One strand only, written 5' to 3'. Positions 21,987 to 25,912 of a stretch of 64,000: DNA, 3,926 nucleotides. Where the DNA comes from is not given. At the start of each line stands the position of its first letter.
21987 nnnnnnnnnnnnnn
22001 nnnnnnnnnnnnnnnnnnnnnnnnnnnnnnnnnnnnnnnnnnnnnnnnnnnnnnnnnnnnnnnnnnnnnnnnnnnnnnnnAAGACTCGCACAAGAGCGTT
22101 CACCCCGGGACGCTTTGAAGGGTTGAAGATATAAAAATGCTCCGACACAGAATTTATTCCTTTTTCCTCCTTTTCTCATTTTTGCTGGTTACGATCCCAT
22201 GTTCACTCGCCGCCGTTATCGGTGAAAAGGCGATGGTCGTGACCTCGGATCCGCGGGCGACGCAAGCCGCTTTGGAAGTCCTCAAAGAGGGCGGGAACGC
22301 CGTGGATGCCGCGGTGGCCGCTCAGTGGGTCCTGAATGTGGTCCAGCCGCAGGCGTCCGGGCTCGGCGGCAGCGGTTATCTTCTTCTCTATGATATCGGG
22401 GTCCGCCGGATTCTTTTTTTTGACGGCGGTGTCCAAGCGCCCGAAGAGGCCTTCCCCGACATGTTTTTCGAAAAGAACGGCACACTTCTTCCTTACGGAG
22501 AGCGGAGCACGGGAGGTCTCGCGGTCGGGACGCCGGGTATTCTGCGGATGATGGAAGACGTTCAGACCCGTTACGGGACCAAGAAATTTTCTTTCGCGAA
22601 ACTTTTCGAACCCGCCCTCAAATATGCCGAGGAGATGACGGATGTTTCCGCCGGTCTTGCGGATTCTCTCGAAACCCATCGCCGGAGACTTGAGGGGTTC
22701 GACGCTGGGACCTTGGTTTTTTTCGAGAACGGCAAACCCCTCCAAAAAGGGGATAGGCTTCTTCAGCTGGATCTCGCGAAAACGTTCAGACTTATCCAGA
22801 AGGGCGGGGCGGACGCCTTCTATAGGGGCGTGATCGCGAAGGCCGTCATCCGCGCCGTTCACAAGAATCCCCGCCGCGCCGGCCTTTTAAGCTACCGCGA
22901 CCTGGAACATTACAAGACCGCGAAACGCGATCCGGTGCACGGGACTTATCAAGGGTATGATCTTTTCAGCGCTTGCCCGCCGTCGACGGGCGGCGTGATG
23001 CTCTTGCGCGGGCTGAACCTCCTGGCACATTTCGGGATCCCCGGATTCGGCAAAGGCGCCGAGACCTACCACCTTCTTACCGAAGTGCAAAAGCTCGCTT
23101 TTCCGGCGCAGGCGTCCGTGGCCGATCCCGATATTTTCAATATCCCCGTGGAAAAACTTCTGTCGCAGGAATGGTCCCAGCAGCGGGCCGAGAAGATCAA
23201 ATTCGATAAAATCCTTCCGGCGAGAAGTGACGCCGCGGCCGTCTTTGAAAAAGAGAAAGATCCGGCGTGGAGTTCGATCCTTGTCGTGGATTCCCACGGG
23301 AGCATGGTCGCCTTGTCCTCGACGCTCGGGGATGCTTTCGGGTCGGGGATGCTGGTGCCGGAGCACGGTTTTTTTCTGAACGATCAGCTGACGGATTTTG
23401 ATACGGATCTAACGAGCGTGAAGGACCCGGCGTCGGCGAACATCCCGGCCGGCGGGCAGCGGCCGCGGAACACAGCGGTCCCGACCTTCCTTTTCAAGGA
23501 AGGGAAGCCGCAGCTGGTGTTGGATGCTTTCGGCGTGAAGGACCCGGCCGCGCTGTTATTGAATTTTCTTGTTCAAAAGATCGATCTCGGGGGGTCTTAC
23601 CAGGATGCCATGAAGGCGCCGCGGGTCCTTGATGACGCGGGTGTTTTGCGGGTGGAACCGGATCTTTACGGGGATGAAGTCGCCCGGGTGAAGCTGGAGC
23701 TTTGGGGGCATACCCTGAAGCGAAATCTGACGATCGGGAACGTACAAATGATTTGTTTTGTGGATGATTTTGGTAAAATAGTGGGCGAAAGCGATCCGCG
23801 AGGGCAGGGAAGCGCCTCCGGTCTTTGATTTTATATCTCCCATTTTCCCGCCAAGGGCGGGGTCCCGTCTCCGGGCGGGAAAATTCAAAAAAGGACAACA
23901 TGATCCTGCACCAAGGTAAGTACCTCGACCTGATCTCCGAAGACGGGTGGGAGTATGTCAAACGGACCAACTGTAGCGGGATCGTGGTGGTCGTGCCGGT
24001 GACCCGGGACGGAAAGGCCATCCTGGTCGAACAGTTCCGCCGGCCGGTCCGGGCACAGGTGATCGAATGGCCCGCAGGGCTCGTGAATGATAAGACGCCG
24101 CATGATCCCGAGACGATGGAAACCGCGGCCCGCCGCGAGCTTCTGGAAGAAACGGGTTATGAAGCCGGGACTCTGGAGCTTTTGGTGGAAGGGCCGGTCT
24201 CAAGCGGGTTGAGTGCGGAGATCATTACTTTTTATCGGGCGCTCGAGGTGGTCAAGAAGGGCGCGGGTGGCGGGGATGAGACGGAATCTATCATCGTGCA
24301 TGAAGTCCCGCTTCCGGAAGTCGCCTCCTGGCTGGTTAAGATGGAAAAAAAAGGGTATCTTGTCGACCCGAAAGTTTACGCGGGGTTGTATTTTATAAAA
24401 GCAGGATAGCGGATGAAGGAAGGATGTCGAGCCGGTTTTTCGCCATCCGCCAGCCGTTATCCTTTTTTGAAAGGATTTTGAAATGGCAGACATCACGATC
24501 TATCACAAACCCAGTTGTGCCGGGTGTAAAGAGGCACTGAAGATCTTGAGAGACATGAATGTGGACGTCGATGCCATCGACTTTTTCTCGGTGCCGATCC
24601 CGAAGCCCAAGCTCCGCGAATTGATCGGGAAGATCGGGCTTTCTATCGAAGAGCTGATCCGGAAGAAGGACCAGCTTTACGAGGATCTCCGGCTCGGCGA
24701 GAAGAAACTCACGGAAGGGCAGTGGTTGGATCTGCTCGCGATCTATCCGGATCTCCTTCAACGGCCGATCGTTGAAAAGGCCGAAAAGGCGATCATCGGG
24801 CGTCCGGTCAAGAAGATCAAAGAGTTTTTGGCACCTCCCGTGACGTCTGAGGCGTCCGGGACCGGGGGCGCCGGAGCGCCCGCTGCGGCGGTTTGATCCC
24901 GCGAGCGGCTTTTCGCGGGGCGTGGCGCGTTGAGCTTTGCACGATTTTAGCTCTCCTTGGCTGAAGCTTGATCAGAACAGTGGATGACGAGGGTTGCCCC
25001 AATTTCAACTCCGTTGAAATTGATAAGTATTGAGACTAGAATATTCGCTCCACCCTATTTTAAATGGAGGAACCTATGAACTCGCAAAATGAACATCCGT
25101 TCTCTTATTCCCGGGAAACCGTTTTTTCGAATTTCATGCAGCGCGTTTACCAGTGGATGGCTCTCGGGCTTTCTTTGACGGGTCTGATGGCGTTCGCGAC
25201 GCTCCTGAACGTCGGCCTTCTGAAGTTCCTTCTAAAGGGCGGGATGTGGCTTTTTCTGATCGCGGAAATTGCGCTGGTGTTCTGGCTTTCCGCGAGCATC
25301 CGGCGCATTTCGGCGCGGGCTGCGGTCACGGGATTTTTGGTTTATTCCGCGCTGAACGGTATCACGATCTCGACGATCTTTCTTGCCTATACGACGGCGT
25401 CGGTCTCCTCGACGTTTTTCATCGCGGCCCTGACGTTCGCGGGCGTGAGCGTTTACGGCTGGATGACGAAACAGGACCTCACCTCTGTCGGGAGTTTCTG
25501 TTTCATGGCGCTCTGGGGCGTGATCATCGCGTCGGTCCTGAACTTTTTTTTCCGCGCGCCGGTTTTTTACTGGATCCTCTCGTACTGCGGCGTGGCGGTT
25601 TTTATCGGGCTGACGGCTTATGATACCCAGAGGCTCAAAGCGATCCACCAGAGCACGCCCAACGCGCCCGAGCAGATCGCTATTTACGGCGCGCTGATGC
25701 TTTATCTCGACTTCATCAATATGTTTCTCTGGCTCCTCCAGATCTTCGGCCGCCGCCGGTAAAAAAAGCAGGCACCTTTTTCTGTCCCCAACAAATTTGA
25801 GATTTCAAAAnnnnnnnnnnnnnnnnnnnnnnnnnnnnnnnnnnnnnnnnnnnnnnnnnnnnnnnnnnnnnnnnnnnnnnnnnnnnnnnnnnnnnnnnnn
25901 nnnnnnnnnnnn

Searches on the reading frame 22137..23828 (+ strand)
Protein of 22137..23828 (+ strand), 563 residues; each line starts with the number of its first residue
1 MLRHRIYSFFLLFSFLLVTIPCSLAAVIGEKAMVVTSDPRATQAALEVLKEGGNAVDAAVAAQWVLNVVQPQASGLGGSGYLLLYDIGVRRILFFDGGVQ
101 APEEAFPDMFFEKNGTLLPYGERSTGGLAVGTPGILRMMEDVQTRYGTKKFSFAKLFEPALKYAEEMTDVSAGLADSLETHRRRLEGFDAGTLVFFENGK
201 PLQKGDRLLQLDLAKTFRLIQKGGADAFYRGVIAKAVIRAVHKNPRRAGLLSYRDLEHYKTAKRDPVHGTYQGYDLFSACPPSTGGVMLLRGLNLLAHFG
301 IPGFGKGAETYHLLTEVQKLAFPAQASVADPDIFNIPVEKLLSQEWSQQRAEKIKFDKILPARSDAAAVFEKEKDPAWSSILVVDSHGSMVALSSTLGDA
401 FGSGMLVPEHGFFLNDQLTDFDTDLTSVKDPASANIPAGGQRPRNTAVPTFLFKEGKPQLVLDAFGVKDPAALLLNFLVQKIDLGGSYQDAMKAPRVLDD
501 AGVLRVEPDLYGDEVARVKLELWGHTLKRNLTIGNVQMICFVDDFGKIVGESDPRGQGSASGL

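Call 58: search_protein_families(library=pfam, proteins=[window:22137-23828:+], max_evalue=0.00001)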
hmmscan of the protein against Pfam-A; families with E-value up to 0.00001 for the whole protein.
window:22137-23828:+ (563 aa): 1 family
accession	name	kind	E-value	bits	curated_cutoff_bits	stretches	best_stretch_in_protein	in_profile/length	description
PF01019.26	G_glu_transpept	-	8.3e-112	375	27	1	47-558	2-512/512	Gamma-glutamyltranspeptidase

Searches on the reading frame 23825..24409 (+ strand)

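Call 58: search_protein_families(library=pfam, proteins=[window:23825-24409:+], max_evalue=0.00001)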
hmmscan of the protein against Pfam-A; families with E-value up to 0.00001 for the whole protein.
window:23825-24409:+ (194 aa): 1 family
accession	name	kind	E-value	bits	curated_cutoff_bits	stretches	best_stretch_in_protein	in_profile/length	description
PF00293.34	NUDIX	-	2e-09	38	21.1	1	54-166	6-118/134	NUDIX domain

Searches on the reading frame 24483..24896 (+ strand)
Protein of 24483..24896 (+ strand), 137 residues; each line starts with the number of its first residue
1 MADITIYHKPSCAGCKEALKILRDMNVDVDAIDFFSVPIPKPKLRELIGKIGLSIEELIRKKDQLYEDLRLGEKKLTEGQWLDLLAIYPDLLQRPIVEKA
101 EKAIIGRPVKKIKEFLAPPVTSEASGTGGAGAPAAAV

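Call 58: search_protein_families(library=pfam, proteins=[window:24483-24896:+], max_evalue=0.00001)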
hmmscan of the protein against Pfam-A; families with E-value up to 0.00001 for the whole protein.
window:24483-24896:+ (137 aa): 1 family
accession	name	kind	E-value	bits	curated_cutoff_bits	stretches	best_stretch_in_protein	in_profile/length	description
PF03960.21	ArsC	-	2.3e-17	63.5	24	1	7-115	1-79/79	ArsC family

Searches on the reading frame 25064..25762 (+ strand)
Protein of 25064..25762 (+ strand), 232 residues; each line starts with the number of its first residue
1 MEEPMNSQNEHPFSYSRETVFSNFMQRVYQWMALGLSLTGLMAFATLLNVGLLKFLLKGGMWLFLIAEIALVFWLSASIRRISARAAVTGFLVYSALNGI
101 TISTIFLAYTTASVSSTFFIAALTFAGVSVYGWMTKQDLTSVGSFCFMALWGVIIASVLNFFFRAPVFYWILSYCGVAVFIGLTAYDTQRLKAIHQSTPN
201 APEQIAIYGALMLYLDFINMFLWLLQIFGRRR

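Call 58: search_protein_families(library=pfam, proteins=[window:25064-25762:+], max_evalue=0.00001)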
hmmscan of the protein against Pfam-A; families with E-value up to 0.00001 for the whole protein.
window:25064-25762:+ (232 aa): 1 family
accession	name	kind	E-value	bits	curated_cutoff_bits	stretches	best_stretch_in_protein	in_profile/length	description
PF01027.25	Bax1-I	-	8.3e-54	182.9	34.1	1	23-228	2-207/207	Inhibitor of apoptosis-promoting Bax1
